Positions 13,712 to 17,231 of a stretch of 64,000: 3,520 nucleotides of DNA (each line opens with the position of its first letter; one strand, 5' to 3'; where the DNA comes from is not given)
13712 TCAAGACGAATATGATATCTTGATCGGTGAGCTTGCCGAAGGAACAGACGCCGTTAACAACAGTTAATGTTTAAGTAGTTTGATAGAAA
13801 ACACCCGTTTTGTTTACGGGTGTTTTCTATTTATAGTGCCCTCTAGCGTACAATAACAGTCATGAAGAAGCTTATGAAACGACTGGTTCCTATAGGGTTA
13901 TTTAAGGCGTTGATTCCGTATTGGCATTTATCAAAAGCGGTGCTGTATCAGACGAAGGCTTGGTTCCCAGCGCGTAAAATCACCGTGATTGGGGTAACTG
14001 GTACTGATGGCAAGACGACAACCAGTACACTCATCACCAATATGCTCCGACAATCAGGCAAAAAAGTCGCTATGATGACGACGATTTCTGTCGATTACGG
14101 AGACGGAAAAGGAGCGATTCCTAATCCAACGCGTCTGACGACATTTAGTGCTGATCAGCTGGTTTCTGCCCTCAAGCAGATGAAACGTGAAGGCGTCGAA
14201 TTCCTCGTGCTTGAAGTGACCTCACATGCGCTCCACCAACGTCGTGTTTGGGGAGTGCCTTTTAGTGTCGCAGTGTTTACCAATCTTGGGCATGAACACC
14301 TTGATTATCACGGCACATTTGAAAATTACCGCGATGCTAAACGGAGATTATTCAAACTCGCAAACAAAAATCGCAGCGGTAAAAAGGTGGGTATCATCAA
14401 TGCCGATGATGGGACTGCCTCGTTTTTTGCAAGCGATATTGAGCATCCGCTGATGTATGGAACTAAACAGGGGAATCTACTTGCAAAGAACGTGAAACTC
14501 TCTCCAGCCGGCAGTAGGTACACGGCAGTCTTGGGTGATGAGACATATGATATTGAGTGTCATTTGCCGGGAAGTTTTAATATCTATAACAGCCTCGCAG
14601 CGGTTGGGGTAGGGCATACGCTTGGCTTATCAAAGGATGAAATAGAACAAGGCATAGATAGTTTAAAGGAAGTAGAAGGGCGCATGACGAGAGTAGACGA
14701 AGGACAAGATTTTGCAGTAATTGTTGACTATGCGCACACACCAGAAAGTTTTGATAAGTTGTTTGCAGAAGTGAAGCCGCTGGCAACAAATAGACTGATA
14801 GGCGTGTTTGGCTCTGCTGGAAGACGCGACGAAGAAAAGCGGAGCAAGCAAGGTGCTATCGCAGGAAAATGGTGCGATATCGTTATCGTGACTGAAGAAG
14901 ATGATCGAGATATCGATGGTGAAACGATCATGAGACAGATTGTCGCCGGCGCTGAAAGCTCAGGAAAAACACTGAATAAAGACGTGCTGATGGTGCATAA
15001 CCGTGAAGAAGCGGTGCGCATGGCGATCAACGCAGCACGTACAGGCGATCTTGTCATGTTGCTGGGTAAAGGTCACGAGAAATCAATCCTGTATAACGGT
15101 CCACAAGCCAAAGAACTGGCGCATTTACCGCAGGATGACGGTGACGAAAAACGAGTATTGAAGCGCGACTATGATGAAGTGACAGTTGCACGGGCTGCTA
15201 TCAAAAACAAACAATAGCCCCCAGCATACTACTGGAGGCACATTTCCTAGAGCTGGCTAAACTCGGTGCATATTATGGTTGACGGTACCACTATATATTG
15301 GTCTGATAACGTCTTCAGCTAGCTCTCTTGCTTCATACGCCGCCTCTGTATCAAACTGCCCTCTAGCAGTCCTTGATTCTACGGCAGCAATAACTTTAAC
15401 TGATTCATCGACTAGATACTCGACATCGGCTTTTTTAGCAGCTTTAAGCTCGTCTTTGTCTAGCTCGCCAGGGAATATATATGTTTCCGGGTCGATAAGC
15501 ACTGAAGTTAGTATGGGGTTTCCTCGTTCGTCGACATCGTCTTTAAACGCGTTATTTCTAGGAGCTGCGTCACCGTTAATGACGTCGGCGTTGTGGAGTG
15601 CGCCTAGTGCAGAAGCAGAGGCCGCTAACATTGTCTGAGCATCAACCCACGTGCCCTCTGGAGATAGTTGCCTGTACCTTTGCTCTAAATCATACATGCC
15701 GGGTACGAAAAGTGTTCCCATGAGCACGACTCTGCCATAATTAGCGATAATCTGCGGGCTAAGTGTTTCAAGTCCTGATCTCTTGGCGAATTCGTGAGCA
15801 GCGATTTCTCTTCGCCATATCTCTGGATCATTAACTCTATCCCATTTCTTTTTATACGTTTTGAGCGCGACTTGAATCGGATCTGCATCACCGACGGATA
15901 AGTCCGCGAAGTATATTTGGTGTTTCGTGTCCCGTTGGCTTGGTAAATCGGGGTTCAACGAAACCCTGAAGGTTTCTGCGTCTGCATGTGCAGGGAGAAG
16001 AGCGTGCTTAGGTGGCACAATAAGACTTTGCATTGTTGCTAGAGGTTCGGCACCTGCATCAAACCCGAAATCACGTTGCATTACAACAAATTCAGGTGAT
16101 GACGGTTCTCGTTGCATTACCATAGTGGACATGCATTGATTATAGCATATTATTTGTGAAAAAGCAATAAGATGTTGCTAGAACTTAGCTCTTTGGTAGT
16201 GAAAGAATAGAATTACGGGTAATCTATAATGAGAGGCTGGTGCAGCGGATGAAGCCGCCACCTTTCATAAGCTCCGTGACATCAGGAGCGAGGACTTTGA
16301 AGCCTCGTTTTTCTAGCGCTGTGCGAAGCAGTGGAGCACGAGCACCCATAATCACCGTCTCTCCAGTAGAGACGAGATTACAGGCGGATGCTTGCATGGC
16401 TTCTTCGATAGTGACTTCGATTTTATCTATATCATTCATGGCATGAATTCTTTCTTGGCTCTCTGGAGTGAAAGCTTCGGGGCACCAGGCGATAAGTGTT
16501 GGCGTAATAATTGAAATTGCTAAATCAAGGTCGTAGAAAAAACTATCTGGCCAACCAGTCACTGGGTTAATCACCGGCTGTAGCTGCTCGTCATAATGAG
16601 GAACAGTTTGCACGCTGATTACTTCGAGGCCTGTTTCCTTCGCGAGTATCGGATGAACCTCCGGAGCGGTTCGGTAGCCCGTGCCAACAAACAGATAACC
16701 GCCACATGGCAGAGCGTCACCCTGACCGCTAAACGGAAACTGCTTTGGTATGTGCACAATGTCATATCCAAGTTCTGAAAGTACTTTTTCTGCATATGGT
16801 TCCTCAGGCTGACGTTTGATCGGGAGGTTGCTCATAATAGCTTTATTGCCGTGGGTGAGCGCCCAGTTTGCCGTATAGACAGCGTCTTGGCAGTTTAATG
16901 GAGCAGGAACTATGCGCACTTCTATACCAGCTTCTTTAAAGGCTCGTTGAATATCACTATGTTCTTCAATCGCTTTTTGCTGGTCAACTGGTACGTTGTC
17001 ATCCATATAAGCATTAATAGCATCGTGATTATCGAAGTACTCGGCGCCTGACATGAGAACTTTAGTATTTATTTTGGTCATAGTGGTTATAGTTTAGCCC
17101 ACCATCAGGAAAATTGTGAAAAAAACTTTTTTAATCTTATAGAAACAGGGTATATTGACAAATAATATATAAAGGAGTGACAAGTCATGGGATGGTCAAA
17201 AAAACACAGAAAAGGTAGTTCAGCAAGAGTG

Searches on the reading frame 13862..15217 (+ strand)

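Call 62: search_protein_families(library=pfam, proteins=[window:13862-15217:+], max_evalue=0.001)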
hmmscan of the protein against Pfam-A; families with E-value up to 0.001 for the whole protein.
window:13862-15217:+ (451 aa): 2 families
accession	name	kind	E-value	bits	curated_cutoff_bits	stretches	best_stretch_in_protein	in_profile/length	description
PF08245.18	Mur_ligase_M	-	7.7e-49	166.8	24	1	45-250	1-199/200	Mur ligase middle domain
PF02875.26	Mur_ligase_C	-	2.1e-27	96.9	28.4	1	273-404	1-127/127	Mur ligase, glutamate ligase domain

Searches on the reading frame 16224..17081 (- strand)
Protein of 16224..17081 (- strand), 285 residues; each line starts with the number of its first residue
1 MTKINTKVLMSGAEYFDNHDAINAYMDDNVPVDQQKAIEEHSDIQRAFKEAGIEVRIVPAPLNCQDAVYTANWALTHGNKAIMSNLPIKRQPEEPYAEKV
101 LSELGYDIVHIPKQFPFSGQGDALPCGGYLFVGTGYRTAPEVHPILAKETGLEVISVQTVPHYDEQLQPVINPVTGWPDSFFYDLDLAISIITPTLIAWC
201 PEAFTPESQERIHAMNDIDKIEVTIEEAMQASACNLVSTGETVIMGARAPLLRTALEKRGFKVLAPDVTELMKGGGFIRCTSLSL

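Call 62: search_protein_families(library=pfam, proteins=[window:16224-17081:-], max_evalue=0.001)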
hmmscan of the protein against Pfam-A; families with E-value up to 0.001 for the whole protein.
window:16224-17081:- (285 aa): 1 family
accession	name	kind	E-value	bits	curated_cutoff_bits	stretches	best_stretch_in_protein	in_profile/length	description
PF19420.4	DDAH_eukar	-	1.9e-13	50.8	23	1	23-281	11-286/291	N,N dimethylarginine dimethylhydrolase, eukaryotic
